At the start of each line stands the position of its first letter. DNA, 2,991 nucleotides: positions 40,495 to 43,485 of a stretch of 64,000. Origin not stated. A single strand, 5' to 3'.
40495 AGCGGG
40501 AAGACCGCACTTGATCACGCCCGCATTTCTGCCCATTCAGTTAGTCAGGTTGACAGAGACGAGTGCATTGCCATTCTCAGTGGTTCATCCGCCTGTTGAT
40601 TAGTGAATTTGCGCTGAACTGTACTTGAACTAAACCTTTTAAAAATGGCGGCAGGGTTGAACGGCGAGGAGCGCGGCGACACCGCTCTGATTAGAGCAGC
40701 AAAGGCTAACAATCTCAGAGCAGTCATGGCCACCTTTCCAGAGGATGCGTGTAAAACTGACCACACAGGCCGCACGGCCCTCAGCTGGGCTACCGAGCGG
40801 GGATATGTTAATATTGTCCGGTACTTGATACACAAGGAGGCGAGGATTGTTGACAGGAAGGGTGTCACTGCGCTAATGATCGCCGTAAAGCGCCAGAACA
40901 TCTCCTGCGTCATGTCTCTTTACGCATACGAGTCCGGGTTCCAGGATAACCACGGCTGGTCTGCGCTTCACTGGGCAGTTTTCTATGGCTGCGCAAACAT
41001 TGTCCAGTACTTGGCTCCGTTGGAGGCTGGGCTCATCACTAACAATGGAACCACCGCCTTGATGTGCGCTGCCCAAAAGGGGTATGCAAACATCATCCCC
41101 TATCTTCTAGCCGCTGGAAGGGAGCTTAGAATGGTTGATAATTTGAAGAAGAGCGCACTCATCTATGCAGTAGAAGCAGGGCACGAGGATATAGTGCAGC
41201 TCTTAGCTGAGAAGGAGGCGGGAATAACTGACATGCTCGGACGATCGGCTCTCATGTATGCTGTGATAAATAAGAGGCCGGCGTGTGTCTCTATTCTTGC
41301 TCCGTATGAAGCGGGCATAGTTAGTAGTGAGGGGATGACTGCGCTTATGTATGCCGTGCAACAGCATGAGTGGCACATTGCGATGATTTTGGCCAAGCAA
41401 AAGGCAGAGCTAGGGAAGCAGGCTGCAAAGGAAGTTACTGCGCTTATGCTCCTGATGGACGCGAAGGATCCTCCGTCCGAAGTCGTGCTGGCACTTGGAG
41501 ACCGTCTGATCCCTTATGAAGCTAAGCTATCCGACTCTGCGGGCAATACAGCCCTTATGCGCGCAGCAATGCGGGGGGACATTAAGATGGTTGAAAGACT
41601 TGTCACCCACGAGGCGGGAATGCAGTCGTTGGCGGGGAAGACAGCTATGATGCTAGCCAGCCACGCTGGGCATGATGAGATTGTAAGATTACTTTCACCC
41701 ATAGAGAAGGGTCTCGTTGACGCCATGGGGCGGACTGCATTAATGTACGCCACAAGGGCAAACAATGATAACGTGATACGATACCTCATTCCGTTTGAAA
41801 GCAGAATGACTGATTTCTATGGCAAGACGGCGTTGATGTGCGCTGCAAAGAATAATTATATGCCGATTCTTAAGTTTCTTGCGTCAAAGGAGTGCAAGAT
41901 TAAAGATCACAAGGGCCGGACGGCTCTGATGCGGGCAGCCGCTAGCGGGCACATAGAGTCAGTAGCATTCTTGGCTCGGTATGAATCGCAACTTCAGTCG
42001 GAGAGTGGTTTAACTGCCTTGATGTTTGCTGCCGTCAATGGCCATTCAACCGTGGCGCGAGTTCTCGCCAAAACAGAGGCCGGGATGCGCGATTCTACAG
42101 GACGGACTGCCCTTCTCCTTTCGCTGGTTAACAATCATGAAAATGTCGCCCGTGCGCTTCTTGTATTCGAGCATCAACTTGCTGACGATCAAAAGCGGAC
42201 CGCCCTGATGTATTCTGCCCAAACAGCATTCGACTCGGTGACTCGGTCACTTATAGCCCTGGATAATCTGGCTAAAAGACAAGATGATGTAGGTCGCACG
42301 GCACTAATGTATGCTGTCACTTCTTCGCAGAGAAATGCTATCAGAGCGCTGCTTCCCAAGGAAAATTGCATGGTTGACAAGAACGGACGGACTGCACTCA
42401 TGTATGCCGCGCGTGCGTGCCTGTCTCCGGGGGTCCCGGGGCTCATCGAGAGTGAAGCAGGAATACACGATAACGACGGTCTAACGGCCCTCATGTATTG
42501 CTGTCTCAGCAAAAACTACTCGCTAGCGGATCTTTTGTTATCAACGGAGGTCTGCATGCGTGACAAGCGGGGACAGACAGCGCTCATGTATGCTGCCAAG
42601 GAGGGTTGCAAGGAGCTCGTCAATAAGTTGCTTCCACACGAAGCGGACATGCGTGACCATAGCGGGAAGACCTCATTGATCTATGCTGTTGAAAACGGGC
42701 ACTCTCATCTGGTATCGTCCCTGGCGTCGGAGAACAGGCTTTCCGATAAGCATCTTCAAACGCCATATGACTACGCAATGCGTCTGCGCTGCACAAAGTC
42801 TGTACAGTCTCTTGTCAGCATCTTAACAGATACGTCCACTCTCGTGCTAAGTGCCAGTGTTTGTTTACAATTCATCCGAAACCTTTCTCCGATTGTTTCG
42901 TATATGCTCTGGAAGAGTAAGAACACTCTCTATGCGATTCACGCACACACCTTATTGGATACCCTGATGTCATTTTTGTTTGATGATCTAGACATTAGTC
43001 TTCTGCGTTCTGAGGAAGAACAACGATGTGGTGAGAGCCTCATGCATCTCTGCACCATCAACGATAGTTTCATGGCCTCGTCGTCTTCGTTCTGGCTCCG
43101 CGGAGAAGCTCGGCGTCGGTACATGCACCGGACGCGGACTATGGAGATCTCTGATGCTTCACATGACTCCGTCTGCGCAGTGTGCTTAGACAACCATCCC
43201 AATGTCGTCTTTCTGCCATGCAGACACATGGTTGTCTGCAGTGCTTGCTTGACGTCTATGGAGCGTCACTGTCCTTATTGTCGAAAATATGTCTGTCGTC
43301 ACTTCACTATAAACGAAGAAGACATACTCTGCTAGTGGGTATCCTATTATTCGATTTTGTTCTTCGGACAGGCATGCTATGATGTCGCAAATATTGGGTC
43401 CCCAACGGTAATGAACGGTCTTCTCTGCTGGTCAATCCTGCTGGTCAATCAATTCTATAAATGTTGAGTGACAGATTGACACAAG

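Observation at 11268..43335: Three paralogous ANK + C-terminal C3HC4 RING (MIB/IAP-type) E3-ligase-like genes, two of which bracket the NEK-ankyrin array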

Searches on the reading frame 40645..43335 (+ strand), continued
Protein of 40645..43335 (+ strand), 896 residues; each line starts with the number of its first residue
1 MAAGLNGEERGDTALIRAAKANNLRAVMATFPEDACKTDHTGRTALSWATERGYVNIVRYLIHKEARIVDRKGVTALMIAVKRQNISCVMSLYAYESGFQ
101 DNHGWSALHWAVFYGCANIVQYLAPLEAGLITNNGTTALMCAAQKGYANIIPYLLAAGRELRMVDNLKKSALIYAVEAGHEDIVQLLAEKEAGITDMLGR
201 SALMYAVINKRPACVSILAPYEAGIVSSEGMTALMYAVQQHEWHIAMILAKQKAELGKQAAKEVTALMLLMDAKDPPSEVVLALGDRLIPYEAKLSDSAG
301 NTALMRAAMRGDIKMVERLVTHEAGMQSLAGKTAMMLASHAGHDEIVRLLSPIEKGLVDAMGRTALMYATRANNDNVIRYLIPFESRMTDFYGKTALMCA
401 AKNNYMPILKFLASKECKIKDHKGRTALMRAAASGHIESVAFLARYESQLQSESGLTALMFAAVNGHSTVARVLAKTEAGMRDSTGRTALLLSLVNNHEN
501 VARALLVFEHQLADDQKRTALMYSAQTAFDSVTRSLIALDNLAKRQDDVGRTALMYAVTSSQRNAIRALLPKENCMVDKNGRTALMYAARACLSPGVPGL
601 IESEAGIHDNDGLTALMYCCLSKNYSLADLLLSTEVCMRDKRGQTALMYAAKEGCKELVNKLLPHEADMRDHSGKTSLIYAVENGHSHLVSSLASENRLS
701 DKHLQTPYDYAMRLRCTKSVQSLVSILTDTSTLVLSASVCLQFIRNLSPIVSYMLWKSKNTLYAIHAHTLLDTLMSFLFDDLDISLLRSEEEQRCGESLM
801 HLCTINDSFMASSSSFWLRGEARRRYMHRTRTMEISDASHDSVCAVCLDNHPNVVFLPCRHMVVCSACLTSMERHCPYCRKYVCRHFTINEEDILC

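Call 33: find_encoding_contigs(protein=P0200, flank=10000, max_places=1)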
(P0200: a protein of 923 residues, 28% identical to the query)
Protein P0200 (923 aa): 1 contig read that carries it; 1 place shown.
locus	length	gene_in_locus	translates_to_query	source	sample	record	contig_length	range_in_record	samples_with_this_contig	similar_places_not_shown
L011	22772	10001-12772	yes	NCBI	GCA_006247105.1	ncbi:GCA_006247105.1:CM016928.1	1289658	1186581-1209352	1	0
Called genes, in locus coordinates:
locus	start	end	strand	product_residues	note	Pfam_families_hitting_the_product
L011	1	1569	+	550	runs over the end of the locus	PF00118:Cpn60_TCP1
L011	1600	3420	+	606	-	-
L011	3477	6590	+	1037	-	-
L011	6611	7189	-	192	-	PF00160:Pro_isomerase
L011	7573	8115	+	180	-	PF04658:TAFII55_N (weak)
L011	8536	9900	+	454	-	PF00069:Pkinase, PF07714:PK_Tyr_Ser-Thr, PF00023:Ank (faint), PF12796:Ank_2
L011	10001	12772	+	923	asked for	PF12796:Ank_2, PF13637:Ank_4 (weak), PF12796:Ank_2, PF13857:Ank_5 (weak), PF12796:Ank_2, PF13637:Ank_4 (weak), PF12796:Ank_2, PF13920:zf-C3HC4_3, +3 more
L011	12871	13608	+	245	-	PF01712:dNK, PF02223:Thymidylate_kin (faint)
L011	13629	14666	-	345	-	-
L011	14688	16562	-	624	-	PF00632:HECT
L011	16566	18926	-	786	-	-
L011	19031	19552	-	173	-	-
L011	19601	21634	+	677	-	PF00069:Pkinase, PF07714:PK_Tyr_Ser-Thr, PF00023:Ank (faint), PF12796:Ank_2 (weak), PF24521:Ank_KRIT1 (faint), PF12796:Ank_2, PF13637:Ank_4 (faint), PF12796:Ank_2, +2 more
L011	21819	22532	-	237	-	-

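Call 34: find_encoding_contigs(protein=P0191, flank=10000, max_places=1)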
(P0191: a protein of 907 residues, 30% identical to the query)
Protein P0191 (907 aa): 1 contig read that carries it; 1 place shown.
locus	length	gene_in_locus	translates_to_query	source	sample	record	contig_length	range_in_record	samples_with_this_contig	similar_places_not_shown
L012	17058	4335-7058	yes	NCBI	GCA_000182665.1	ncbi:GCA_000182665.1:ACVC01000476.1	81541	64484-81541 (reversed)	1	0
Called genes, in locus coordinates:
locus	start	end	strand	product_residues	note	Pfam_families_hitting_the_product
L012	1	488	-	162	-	PF00078:RVT_1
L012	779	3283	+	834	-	PF03302:VSP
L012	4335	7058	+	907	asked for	PF12796:Ank_2, PF12796:Ank_2, PF13637:Ank_4 (weak), PF00023:Ank (weak), PF12796:Ank_2, PF13637:Ank_4 (weak), PF12796:Ank_2, PF13920:zf-C3HC4_3, +3 more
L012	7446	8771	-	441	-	-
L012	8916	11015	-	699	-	-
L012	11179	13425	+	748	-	PF14738:CFAP91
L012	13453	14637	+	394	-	-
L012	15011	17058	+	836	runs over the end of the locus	-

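Call 35: find_encoding_contigs(protein=P0121, flank=10000, max_places=1)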
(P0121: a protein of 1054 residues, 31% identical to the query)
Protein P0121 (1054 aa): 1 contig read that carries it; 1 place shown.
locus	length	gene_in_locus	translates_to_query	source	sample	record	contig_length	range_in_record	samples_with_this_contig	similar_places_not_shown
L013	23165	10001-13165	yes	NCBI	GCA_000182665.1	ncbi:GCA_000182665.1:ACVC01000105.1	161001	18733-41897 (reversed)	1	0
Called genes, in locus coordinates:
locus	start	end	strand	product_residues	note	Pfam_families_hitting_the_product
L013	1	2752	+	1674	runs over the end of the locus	-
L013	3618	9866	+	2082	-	PF13445:zf-RING_UBOX (weak)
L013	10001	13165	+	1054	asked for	PF12796:Ank_2, PF12796:Ank_2, PF00023:Ank, PF12796:Ank_2, PF12796:Ank_2, PF12796:Ank_2, PF12796:Ank_2, PF13920:zf-C3HC4_3, +10 more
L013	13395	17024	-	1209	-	-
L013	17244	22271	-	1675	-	-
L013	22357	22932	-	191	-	-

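Call 74: find_encoding_contigs(protein=P0168, flank=10000, max_places=2)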
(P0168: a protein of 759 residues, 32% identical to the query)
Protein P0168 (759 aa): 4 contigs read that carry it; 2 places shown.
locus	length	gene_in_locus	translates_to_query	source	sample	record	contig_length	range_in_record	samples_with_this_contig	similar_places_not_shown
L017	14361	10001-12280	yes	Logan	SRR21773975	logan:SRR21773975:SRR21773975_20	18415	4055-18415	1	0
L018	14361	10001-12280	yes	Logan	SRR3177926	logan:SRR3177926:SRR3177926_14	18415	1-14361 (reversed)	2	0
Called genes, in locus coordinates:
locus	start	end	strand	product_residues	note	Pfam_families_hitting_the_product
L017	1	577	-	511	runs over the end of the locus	PF22600:MTPAP-like_central, PF26180:PAP-OAS1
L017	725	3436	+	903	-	-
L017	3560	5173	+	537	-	PF00535:Glycos_transf_2 (weak)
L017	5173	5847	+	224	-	-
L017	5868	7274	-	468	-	PF13851:GAS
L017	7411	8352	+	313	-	-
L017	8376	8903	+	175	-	-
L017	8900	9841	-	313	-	PF00191:Annexin (faint), PF22293:ANXE1_4th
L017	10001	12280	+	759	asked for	PF00023:Ank (faint), PF12796:Ank_2, PF13606:Ank_3 (faint), PF13637:Ank_4 (faint), PF13857:Ank_5 (faint), PF12796:Ank_2, PF13920:zf-C3HC4_3, PF14447:Prok-RING_4 (weak), +1 more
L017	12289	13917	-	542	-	PF12796:Ank_2, PF13637:Ank_4 (faint), PF13857:Ank_5 (faint), PF00023:Ank (weak), PF13606:Ank_3 (faint)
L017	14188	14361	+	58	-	?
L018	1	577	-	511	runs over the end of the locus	PF22600:MTPAP-like_central, PF26180:PAP-OAS1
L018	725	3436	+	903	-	-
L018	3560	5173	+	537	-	PF00535:Glycos_transf_2 (weak)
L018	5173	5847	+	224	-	-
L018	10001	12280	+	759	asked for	PF00023:Ank (faint), PF12796:Ank_2, PF13606:Ank_3 (faint), PF13637:Ank_4 (faint), PF13857:Ank_5 (faint), PF12796:Ank_2, PF13920:zf-C3HC4_3, PF14447:Prok-RING_4 (weak), +1 more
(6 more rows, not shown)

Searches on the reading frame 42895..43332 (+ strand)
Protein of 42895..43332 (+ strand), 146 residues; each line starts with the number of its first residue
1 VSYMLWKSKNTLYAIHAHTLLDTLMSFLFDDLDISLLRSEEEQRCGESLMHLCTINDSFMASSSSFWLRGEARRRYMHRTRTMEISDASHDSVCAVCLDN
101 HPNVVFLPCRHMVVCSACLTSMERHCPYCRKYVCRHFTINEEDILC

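Call 24: search_solved_structures(query=window:42895-43332:+, max_evalue=0.01, show_alignments=1)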
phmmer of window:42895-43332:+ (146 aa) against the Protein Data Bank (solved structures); distinct sequences matched with E-value up to 0.01: 40.
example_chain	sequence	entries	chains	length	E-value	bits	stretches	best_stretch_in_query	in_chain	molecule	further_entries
6hpr_A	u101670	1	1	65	9.3e-10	42.1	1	89-133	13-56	Baculoviral IAP repeat-containing protein 2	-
3eb5_A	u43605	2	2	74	2.8e-09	40.5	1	89-133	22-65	Baculoviral IAP repeat-containing protein 3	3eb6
3t6p_A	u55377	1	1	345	1.2e-08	38.5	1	89-132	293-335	Baculoviral IAP repeat-containing protein 2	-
2ea5_A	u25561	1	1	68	6.3e-08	36.2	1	90-140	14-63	Cell growth regulator with RING finger domain protein 1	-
2ecg_A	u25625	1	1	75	2.1e-07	34.5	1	87-132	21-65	Baculoviral IAP repeat-containing protein 4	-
4ic3_A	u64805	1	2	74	3.1e-07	33.9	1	88-132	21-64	E3 ubiquitin-protein ligase XIAP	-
4ic2_A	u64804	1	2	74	3.2e-07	33.9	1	88-132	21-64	E3 ubiquitin-protein ligase XIAP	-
8w59_A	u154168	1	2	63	3.6e-07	33.7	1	89-132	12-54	E3 ubiquitin-protein ligase XIAP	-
8w5a_A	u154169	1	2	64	3.7e-07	33.7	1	89-132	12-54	E3 ubiquitin-protein ligase XIAP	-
5o6t_A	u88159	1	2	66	3.9e-07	33.6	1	88-132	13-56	E3 ubiquitin-protein ligase XIAP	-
4auq_B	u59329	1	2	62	3.1e-06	30.7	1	89-133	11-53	BACULOVIRAL IAP REPEAT-CONTAINING PROTEIN 7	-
4a49_A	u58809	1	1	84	6.4e-05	26.4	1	91-131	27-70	E3 ubiquitin-protein ligase CBL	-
2k4d_A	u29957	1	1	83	6.6e-05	26.4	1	91-131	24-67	E3 ubiquitin-protein ligase CBL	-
6k2k_A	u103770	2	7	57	0.00012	25.5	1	91-136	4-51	Mitochondrial ubiquitin ligase activator of NFKB 1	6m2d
2ldr_A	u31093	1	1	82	0.00016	25.1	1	91-131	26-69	E3 ubiquitin-protein ligase CBL-B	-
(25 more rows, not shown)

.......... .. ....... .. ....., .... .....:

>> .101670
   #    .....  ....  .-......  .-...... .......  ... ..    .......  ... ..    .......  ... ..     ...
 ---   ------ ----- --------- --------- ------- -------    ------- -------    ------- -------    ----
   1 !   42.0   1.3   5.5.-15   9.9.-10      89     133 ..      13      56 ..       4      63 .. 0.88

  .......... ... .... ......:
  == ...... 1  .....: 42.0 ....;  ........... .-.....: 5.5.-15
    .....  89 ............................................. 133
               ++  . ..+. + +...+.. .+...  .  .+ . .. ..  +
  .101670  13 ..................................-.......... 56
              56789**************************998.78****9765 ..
